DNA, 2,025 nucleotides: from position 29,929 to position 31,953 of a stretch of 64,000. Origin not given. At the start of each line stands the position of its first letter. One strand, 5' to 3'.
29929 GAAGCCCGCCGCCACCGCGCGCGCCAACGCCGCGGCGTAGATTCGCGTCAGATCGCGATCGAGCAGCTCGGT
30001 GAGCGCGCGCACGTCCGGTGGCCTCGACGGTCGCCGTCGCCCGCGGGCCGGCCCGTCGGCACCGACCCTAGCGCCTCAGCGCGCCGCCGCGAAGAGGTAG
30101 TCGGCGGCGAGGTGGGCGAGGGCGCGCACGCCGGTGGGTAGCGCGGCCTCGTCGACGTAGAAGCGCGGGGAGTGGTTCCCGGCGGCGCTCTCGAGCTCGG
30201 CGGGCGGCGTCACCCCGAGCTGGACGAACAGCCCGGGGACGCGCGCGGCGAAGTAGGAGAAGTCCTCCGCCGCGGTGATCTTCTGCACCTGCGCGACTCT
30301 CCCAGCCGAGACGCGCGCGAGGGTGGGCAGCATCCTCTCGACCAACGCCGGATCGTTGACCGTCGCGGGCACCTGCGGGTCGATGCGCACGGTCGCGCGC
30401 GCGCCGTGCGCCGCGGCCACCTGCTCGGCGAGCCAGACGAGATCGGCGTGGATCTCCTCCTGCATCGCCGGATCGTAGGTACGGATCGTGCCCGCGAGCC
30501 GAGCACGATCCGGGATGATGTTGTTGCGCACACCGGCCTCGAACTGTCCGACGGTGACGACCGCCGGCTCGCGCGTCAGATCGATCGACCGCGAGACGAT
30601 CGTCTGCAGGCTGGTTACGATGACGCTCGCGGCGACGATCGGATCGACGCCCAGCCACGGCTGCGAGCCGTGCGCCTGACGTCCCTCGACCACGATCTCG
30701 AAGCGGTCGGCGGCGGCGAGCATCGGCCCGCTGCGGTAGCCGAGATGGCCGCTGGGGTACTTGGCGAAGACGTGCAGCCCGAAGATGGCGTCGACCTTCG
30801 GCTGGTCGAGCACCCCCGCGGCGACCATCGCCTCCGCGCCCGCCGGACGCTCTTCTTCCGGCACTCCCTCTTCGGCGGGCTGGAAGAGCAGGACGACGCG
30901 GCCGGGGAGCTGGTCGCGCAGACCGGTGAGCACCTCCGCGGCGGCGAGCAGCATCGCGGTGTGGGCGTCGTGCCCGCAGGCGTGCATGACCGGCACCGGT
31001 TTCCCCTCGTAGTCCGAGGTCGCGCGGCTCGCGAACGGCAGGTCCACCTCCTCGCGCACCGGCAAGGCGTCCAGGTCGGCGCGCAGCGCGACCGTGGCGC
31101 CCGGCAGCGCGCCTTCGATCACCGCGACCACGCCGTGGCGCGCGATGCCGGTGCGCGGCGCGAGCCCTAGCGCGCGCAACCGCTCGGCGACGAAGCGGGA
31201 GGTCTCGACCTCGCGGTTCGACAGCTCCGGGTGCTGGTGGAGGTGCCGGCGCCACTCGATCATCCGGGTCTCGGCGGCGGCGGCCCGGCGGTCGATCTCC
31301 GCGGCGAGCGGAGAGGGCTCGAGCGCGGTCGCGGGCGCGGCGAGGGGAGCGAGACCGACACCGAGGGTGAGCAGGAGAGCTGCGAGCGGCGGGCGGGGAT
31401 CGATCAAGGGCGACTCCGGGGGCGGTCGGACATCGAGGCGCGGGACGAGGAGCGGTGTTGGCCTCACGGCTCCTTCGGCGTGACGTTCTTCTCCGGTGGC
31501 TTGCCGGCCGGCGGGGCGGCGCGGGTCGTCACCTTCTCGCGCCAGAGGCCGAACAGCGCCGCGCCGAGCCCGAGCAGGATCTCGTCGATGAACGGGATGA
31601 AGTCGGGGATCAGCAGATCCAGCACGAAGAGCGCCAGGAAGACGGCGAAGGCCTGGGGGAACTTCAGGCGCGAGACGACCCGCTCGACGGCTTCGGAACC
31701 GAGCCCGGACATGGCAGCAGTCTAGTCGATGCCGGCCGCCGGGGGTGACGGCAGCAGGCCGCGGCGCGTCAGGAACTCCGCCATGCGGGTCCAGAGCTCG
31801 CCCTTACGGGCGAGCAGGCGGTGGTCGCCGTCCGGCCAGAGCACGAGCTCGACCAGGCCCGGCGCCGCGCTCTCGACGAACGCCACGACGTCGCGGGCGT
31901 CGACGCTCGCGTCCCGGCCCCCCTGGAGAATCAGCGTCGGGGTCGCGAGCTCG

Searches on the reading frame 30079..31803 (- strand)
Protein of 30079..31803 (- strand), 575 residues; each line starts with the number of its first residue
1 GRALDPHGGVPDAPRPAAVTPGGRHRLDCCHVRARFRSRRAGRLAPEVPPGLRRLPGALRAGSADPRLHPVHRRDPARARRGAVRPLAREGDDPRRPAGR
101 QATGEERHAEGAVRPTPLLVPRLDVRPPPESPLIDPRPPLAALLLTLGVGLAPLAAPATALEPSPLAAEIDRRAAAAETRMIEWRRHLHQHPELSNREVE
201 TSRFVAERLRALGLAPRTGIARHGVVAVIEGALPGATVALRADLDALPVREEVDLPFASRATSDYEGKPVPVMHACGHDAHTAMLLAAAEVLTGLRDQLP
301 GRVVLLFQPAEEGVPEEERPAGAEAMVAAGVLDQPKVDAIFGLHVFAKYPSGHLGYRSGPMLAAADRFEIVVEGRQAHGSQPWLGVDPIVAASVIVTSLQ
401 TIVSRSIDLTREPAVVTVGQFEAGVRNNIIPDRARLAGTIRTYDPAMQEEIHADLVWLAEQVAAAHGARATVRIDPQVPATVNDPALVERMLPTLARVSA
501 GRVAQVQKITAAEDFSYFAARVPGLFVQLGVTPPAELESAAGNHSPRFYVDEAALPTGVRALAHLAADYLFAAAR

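Call 41: search_protein_families(library=pfam, proteins=[window:30079-31803:-], max_evalue=0.0001)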
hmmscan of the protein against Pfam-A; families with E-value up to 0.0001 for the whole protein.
window:30079-31803:- (575 aa): 2 families
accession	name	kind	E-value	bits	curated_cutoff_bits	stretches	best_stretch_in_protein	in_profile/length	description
PF01546.33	Peptidase_M20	-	1.7e-40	139.6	24.6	1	239-567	1-205/206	Peptidase family M20/M25/M40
PF07687.19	M20_dimer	-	6.4e-10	39.4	21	1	367-462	8-102/107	Peptidase dimerisation domain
